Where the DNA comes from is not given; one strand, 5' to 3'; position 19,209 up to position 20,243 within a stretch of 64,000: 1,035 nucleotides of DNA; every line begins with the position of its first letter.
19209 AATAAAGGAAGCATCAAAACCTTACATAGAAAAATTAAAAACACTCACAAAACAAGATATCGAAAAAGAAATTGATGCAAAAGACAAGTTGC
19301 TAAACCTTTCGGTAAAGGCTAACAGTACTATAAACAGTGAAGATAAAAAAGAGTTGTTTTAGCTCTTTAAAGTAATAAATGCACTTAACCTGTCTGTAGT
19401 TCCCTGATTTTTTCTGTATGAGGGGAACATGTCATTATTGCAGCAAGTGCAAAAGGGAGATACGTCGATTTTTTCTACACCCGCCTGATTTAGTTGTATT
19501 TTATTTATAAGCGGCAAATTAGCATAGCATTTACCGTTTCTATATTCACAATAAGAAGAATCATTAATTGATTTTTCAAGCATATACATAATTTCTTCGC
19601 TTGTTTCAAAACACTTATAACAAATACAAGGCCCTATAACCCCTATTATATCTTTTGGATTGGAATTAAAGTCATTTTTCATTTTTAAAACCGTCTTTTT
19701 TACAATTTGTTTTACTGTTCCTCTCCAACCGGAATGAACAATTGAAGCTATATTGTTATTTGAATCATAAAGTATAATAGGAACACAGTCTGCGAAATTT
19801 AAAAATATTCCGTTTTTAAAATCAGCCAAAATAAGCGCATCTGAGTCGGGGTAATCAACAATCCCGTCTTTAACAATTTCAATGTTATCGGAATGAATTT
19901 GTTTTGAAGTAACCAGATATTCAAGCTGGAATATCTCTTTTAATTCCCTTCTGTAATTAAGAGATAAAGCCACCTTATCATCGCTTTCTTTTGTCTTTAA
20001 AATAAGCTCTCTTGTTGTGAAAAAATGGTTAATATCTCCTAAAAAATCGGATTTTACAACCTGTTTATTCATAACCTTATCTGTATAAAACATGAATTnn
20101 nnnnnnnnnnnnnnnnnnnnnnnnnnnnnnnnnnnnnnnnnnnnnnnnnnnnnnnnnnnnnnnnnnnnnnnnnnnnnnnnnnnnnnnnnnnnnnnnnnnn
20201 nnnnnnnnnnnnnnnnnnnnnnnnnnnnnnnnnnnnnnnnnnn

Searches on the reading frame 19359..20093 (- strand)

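Call 99: search_protein_families(library=pfam, proteins=[window:19359-20093:-], max_evalue=0.0001)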
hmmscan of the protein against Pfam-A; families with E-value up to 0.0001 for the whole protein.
window:19359-20093:- (244 aa): 1 family
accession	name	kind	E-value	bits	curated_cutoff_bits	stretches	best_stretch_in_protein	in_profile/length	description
PF02578.20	Cu-oxidase_4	-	2.9e-52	177.9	22.9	1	32-240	17-237/238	Multi-copper polyphenol oxidoreductase laccase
